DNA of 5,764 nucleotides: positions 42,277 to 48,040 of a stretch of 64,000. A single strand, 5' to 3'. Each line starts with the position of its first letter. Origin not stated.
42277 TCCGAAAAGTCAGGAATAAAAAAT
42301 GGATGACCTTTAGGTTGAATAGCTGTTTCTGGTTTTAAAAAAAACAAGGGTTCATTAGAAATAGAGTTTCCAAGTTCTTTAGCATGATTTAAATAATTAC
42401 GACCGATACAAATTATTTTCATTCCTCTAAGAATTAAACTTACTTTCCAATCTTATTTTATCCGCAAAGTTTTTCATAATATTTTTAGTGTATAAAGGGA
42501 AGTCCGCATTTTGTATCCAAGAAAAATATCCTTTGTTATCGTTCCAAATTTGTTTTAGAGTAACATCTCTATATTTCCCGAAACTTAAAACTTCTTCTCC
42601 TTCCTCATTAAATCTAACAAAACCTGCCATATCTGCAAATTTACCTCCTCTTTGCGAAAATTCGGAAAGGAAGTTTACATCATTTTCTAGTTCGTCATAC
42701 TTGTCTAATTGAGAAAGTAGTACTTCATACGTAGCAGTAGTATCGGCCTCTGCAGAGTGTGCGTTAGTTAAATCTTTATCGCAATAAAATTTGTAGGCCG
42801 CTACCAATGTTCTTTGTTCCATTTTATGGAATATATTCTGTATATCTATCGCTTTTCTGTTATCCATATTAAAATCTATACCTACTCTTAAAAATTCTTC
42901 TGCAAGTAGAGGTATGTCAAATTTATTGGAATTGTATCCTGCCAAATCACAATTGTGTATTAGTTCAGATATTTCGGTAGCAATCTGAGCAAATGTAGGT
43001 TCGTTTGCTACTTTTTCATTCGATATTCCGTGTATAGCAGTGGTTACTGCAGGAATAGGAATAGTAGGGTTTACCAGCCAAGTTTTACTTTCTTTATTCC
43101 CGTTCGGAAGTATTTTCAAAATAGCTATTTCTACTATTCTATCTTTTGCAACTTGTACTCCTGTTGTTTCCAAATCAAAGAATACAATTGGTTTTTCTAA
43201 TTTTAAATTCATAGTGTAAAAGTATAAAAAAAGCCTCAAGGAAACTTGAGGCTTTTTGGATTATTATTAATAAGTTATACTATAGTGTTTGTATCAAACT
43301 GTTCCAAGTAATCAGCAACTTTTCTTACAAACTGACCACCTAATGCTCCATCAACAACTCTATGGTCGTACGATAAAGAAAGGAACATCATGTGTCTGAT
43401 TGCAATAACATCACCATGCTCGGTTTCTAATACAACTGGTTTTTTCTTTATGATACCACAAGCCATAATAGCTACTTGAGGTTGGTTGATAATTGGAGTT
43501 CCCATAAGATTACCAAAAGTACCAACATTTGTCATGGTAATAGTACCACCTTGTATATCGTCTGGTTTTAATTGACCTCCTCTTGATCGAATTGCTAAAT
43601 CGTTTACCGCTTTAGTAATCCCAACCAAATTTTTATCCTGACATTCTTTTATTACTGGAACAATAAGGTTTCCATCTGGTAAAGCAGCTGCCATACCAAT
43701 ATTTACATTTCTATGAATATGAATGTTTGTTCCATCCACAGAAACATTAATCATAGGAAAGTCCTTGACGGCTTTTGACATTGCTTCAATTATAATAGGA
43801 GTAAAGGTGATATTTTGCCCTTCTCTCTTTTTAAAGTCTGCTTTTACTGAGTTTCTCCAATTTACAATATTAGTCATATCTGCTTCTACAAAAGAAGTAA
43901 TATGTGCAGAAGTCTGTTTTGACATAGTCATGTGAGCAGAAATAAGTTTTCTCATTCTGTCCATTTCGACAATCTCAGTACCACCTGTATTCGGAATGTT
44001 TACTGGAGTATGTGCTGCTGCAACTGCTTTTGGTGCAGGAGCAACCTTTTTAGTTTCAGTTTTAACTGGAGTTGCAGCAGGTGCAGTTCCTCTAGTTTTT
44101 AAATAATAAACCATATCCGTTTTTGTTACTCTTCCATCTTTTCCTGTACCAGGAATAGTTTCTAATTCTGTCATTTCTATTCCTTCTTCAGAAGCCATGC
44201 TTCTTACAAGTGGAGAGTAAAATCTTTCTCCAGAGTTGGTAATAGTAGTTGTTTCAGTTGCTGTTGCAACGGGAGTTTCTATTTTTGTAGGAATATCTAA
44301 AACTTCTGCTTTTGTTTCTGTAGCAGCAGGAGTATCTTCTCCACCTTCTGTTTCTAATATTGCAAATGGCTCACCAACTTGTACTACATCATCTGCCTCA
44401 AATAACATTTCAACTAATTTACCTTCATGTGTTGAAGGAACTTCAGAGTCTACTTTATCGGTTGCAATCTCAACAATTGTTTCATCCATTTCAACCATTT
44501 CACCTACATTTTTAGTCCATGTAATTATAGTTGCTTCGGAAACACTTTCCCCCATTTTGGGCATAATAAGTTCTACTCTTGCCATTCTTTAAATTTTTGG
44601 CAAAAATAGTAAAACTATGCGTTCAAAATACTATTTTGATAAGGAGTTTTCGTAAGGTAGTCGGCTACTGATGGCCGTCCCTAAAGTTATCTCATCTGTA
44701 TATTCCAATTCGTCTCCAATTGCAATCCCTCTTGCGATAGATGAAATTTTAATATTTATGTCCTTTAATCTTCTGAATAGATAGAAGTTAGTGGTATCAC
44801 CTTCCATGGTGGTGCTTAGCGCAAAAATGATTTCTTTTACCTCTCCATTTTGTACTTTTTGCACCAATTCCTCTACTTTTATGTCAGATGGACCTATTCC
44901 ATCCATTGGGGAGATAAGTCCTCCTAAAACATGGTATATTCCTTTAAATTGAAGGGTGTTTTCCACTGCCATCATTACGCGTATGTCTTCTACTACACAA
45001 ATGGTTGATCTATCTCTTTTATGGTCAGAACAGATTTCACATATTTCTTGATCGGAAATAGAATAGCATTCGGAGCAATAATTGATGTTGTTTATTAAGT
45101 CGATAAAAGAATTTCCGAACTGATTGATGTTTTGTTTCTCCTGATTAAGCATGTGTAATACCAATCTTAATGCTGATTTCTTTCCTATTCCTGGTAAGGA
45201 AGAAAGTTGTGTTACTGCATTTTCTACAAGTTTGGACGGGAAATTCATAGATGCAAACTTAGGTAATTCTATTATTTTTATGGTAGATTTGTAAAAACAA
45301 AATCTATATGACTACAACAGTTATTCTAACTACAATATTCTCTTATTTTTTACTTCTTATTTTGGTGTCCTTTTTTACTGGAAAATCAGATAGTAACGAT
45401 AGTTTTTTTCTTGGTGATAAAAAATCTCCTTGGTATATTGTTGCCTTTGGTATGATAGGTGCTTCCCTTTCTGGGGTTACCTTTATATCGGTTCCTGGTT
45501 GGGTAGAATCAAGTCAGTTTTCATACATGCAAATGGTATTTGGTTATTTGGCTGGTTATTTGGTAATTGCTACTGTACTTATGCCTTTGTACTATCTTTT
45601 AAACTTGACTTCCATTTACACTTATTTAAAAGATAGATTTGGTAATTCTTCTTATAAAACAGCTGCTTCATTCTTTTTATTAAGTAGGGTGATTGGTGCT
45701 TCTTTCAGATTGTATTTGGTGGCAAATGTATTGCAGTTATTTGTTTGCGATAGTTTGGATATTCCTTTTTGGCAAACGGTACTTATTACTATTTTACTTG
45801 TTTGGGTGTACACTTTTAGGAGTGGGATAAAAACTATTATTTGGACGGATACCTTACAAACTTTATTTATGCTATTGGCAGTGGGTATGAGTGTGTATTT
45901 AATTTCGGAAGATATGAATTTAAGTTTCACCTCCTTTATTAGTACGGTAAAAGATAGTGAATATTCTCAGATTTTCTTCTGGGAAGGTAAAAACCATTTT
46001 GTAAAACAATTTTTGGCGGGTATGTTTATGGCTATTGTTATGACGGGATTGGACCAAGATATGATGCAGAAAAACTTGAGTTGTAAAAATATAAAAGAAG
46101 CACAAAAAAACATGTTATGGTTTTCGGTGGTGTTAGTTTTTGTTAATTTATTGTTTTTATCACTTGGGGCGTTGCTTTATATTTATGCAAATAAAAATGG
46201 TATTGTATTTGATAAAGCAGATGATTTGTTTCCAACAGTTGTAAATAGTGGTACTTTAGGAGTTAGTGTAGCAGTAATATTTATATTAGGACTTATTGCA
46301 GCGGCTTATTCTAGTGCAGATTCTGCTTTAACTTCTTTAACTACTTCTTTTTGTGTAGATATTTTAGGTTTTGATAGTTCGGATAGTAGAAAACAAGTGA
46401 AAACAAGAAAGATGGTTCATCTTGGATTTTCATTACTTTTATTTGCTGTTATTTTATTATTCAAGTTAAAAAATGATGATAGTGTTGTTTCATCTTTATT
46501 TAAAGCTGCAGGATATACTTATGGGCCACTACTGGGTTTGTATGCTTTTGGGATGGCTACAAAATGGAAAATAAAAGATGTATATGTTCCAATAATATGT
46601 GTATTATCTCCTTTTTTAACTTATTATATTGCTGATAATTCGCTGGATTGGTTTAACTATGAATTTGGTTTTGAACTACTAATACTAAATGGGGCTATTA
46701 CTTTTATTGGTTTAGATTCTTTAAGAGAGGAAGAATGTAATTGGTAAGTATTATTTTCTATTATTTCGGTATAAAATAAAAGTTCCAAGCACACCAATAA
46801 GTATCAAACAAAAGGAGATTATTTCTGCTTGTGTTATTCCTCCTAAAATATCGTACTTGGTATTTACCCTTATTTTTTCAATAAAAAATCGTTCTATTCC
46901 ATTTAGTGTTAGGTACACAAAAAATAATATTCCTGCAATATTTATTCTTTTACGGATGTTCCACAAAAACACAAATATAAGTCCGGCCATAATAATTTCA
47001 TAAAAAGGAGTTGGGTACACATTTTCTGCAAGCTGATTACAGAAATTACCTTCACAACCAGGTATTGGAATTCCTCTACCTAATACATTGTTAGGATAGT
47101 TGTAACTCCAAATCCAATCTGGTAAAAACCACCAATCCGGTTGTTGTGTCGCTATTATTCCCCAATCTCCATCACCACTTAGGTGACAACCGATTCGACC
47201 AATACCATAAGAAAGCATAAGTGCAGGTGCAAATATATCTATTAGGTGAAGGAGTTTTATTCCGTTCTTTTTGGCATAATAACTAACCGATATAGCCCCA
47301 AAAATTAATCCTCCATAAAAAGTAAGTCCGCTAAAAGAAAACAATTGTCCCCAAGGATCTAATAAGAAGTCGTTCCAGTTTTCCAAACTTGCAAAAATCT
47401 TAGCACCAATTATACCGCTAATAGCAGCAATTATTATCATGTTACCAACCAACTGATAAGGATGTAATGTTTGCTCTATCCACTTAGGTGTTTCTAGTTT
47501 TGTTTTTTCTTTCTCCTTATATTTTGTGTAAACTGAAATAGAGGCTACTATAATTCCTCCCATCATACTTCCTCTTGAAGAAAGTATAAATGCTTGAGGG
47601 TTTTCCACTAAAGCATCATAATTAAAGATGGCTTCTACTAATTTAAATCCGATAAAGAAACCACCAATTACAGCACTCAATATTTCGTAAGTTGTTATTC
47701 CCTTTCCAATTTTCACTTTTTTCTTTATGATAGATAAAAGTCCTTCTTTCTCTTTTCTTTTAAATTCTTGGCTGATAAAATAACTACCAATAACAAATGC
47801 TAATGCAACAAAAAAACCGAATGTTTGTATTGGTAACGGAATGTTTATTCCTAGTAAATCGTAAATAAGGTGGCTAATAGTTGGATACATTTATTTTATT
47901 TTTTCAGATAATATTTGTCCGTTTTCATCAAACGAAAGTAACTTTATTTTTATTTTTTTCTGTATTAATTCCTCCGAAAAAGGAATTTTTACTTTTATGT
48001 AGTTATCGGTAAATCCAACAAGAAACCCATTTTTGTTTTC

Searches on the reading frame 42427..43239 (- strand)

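Call 69: search_protein_families(library=pfam, proteins=[window:42427-43239:-], max_evalue=0.0001)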
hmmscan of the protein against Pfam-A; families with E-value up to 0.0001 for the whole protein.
window:42427-43239:- (270 aa): 3 families
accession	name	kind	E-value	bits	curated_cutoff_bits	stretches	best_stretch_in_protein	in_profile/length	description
PF00929.31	RNase_T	-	1e-23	85.1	24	1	19-174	1-164/164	Exonuclease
PF20600.3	ExoX-like_C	-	3.7e-06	26.7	26.5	1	218-245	1-29/30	Exodeoxyribonuclease X-like C-terminal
PF13482.12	RNase_H_2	-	1.8e-05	25.2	22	0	19-140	1-99/165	RNase_H superfamily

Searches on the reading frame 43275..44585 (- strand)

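Call 69: search_protein_families(library=pfam, proteins=[window:43275-44585:-], max_evalue=0.0001)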
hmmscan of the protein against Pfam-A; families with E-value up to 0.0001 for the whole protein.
window:43275-44585:- (436 aa): 3 families
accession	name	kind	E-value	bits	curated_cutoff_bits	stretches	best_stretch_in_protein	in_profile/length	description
PF00198.28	2-oxoacid_dh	-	7.2e-78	261.7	23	1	202-431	3-228/232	2-oxoacid dehydrogenases acyltransferase (catalytic domain)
PF00364.28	Biotin_lipoyl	-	5.8e-15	55.3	22.1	1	5-77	2-73/73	Biotin-requiring enzyme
PF02817.22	E3_binding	-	5.2e-11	43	23.7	1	122-158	2-35/36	e3 binding domain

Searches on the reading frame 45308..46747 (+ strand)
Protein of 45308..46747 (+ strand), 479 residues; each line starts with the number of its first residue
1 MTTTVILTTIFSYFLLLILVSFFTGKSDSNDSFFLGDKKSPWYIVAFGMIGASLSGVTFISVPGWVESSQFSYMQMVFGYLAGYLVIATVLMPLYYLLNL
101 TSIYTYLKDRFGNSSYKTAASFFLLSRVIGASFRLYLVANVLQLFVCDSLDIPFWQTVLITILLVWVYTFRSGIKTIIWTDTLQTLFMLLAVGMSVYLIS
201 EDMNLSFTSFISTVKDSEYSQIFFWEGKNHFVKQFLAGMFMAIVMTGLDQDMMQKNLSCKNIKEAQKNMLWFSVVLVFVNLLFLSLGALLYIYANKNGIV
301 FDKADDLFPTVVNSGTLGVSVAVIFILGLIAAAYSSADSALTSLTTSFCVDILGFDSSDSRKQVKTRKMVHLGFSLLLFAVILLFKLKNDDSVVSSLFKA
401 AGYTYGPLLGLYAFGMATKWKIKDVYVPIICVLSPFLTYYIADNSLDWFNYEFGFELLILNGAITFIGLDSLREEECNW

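Call 69: search_protein_families(library=pfam, proteins=[window:45308-46747:+], max_evalue=0.0001)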
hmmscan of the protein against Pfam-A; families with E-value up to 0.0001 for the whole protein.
window:45308-46747:+ (479 aa): 1 family
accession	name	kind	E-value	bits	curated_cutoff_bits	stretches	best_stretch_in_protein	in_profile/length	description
PF00474.23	SSF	-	9.6e-17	61.4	22.8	1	33-398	1-370/406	Sodium:solute symporter family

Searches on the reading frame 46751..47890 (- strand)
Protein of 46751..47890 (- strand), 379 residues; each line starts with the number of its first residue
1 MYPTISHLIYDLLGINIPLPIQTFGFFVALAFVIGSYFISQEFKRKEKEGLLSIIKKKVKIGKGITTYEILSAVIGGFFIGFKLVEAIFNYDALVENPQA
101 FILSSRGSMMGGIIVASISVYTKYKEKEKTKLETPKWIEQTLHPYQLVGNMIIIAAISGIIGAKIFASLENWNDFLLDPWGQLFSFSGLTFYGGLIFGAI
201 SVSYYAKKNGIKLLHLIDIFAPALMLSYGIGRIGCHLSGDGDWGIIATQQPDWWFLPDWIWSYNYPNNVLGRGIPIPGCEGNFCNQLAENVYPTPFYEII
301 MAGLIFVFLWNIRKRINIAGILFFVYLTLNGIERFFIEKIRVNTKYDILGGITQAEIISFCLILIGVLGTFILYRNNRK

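Call 34: search_protein_families(library=pfam, proteins=[window:46751-47890:-], max_evalue=0.001)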
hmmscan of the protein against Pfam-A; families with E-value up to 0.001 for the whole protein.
window:46751-47890:- (379 aa): 1 family
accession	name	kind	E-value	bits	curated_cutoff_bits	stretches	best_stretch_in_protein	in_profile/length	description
PF01790.23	LGT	-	4.5e-37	128.1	24.9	2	147-370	44-238/240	Prolipoprotein diacylglyceryl transferase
